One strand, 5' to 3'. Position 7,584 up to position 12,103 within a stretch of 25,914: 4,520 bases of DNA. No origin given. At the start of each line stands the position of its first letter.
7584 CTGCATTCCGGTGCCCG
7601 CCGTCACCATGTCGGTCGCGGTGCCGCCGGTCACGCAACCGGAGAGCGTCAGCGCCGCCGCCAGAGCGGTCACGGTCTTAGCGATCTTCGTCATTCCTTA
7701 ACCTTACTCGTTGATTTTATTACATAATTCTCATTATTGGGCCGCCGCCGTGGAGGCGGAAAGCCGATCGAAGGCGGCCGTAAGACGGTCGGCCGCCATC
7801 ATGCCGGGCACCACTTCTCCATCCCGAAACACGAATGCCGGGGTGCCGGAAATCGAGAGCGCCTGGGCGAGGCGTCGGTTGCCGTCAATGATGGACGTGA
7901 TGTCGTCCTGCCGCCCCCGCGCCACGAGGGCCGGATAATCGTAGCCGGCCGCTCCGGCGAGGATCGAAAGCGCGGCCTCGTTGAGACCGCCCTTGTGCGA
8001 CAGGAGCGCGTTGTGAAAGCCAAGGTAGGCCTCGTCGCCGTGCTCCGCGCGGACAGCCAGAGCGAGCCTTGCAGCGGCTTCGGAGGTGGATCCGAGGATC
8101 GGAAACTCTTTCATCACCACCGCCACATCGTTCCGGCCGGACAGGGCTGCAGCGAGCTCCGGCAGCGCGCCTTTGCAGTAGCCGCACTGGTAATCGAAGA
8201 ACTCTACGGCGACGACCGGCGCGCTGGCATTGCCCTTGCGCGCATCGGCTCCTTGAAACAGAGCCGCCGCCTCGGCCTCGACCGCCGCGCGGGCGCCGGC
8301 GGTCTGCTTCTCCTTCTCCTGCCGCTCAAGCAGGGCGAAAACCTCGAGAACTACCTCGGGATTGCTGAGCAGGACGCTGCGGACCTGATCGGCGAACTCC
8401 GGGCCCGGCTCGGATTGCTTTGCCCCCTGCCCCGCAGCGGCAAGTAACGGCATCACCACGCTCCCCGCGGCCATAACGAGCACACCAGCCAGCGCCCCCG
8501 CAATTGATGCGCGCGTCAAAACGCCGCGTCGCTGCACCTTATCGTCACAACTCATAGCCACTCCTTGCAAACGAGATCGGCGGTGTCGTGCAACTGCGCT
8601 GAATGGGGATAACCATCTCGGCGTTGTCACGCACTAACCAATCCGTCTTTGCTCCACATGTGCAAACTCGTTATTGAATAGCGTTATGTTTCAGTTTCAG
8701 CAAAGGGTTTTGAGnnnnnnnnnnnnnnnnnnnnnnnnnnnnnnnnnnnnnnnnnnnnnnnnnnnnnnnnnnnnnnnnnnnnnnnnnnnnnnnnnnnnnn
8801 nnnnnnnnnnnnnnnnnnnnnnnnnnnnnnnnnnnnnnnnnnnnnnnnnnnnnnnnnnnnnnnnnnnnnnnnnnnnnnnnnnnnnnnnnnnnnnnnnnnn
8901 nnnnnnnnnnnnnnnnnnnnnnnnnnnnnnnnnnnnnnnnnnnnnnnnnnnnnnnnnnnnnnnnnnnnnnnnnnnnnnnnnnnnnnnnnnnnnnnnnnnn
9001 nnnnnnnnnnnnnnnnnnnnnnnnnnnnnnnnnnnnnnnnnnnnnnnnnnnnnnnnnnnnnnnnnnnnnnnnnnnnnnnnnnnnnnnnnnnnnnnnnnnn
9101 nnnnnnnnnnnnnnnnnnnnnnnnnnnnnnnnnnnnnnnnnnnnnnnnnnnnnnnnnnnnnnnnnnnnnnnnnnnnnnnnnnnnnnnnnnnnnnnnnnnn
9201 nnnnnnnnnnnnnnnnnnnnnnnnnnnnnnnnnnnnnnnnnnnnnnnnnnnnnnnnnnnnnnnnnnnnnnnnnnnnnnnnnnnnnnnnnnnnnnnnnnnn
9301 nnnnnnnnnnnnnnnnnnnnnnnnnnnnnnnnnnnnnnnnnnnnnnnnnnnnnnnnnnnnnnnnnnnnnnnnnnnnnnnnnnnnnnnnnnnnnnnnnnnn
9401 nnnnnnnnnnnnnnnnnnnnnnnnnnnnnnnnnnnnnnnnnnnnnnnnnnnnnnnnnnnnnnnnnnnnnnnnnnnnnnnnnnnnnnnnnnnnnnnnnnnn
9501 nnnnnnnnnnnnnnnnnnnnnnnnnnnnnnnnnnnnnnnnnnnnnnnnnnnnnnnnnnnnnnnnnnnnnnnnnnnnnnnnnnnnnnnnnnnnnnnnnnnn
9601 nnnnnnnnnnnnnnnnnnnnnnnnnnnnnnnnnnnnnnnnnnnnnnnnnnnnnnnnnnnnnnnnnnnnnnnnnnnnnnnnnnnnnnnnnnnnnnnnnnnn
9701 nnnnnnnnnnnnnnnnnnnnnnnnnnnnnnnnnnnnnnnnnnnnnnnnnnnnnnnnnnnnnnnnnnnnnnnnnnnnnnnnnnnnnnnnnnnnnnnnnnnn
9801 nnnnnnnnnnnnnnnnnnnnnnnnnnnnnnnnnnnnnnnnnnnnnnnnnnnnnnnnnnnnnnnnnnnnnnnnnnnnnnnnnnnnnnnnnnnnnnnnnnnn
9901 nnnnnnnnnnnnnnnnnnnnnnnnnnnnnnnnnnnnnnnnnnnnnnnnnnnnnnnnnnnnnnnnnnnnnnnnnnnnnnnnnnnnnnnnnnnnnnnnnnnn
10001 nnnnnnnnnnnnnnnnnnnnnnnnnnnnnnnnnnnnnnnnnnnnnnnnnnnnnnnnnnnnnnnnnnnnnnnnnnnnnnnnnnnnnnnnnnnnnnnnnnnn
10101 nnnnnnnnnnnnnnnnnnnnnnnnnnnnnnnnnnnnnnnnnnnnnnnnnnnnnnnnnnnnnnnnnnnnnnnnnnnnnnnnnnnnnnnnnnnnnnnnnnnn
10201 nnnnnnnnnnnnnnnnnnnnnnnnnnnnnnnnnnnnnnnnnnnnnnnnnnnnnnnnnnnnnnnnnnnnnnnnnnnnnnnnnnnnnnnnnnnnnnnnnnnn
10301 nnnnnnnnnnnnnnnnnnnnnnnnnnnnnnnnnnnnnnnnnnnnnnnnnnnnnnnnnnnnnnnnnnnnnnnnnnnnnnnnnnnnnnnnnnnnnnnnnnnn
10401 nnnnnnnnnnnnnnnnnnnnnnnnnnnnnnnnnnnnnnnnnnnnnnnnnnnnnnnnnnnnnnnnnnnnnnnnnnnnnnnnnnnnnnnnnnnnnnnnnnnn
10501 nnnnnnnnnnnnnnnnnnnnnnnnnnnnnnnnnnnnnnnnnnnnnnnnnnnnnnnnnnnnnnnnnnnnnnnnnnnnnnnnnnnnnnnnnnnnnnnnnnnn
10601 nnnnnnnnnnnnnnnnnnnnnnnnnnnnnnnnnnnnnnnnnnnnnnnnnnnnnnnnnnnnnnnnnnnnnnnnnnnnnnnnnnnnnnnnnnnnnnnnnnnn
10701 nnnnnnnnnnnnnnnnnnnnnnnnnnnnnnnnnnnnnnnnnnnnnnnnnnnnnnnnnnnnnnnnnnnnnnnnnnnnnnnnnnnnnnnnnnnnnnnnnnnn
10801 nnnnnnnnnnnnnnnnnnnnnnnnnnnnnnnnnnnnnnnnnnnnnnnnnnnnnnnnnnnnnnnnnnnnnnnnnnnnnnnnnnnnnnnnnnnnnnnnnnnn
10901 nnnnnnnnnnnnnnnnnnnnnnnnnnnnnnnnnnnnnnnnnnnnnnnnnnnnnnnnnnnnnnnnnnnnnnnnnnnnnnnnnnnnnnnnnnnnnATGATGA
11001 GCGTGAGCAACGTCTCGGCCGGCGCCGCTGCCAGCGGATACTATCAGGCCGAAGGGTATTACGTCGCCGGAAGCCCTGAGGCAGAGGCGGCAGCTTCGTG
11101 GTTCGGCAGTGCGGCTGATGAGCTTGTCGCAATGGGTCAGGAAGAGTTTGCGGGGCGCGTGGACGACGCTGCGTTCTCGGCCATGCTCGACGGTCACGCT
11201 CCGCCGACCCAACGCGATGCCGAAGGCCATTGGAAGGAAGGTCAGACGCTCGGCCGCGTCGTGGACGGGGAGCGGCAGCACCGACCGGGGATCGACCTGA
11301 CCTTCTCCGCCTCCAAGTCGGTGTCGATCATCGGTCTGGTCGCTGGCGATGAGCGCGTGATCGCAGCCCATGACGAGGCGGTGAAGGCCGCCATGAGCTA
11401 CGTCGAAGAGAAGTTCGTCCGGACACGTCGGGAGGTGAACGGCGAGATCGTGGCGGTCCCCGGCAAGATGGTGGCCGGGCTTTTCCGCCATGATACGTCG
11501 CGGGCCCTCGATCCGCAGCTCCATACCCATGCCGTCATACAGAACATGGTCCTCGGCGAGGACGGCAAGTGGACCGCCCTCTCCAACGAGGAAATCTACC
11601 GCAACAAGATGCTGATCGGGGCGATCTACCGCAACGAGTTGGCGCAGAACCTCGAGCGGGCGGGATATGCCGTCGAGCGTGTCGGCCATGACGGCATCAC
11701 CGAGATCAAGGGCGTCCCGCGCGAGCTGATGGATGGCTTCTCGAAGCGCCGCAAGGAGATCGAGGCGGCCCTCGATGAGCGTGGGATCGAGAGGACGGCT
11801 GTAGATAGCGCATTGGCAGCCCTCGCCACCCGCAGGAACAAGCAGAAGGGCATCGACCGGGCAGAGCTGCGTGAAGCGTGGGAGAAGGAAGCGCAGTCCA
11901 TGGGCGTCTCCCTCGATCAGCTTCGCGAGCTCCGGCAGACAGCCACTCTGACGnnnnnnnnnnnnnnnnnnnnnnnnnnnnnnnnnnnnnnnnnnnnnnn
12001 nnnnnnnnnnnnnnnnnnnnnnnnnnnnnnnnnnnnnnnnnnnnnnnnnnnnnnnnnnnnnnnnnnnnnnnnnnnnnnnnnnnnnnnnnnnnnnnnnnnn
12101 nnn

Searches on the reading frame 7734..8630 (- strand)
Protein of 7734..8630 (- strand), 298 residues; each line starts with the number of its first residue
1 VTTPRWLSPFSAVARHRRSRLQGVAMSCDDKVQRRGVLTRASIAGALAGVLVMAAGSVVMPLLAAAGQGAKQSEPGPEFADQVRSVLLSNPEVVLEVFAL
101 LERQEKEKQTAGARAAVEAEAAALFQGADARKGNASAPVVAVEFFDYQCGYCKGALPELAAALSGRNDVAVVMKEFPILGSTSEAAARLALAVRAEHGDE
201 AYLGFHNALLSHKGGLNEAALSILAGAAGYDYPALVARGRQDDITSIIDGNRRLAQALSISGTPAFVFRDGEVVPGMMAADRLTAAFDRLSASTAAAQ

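Call 10: search_protein_families(library=pfam, proteins=[window:7734-8630:-], max_evalue=0.01)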
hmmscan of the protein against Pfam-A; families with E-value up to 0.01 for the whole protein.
window:7734-8630:- (298 aa): 5 families
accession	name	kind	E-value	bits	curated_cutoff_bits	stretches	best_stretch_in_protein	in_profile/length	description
PF01323.26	DSBA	-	8.9e-21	75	25.6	1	142-286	3-189/191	DSBA-like thioredoxin domain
PF13462.12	Thioredoxin_4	-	1.7e-10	41.8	23.2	1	130-288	6-164/165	Thioredoxin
PF13098.12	Thioredoxin_2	-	1.5e-06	28.9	27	1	140-286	8-103/104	Thioredoxin-like domain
PF18312.6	ScsC_N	-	0.00054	20.1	25.8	1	79-107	5-33/34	Copper resistance protein ScsC N-terminal domain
PF00085.26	Thioredoxin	-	0.006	17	23.5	0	137-168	18-49/103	Thioredoxin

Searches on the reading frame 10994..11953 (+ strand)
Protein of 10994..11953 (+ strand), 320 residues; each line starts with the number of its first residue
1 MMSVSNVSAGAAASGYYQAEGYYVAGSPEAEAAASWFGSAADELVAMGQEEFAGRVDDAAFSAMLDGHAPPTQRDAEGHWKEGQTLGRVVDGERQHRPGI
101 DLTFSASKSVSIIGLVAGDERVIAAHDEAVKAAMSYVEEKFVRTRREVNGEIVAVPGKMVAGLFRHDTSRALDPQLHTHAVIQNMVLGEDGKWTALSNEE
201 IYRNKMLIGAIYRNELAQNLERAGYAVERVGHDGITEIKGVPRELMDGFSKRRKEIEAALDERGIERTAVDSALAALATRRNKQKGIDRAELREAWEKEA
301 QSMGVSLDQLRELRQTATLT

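Call 65: search_dna_similar(query=window:10994-11953:+, collection=plasmids, mode=protein, max_rows=60, rows=spread, max_evalue=1e-30)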
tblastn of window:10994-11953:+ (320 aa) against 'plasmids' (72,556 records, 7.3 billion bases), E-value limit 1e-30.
The search stops at 5000 records and this limit was reached: more records match than are counted here, and every count below describes the 5000 best-scoring records only.
Records with a match: at least 5000; places in all: 5098; records where one place covers at least 80% of the query: 3703.
Best place of each record, by identity: >=99% 8; 95-99% 3; <60% 4989.
By first word of the organism name: Escherichia 2787; Klebsiella 538; Salmonella 367; Acinetobacter 256; Enterobacter 166; Burkholderia 115; Shigella 114; Xanthomonas 94; Pseudomonas 78; Serratia 67; and 83 more.
By predicted mobility (MOB-suite, as given by PLSDB): conjugative 4739; mobilizable 140; non-mobilizable 121.
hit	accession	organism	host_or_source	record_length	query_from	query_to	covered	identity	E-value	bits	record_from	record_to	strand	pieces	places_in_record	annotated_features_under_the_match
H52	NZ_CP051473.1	Cereibacter sphaeroides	cell culture,laboratory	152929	1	320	100%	100.0%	0e+0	583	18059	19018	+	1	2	mobF: MobF family relaxase | type IV secretion system DNA-binding domain-containing protein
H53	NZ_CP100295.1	Burkholderia glumae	cell culture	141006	54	305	79%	44.4%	7e-49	182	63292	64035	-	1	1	mobF: MobF family relaxase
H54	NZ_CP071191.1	Serratia marcescens subsp. marcescens ATCC 13880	Clone isolated from the evolution ...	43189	52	304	79%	42.2%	2e-45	172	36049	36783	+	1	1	traI: conjugative transfer relaxase/helicase TraI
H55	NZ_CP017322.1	Xanthomonas campestris pv. campestris str. CN18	Brassica juncea var. foliosa,cell ...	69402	54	309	80%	40.4%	2e-39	154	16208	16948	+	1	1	mobF: MobF family relaxase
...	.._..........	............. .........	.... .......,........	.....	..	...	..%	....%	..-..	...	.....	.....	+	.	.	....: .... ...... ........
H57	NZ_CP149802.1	Acinetobacter baumannii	Homo sapiens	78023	82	306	70%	45.7%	5e-50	185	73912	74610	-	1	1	mobF: MobF family relaxase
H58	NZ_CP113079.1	Acinetobacter baumannii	Homo sapiens,Tibia, osteotomy elitis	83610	82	306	70%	45.7%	9e-50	184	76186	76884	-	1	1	mobF: MobF family relaxase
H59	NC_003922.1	Xanthomonas citri pv. citri str. 306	-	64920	52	305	79%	40.3%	3e-42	163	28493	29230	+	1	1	mobF: MobF family relaxase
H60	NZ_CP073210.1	Xanthomonas citri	Mangifera indica,whole organism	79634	52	305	79%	39.9%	9e-42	161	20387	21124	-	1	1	mobF: MobF family relaxase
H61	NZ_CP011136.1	Escherichia coli VR50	Homo sapiens,Bacterial culture,urine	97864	52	312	82%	38.6%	1e-38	152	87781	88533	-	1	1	traI: conjugative transfer relaxase/helicase TraI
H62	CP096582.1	Pseudomonas putida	Whole organism,soil enriched with ...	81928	52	307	80%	39.1%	2e-45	172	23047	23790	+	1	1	conjugative relaxase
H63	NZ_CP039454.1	Enterobacter bugandensis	Homo sapiens,throat swab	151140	77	317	75%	41.3%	5e-43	165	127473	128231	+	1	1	traI: conjugative transfer relaxase/helicase TraI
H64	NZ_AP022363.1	Escherichia coli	Homo sapiens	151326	52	317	83%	37.3%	9e-39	152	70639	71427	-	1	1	traI: conjugative transfer relaxase/helicase TraI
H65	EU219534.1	Salmonella enterica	-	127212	52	312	82%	38.0%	4e-39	154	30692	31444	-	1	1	traI: TraI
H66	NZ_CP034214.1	Escherichia albertii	-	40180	52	312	82%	37.9%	7e-39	152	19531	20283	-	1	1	none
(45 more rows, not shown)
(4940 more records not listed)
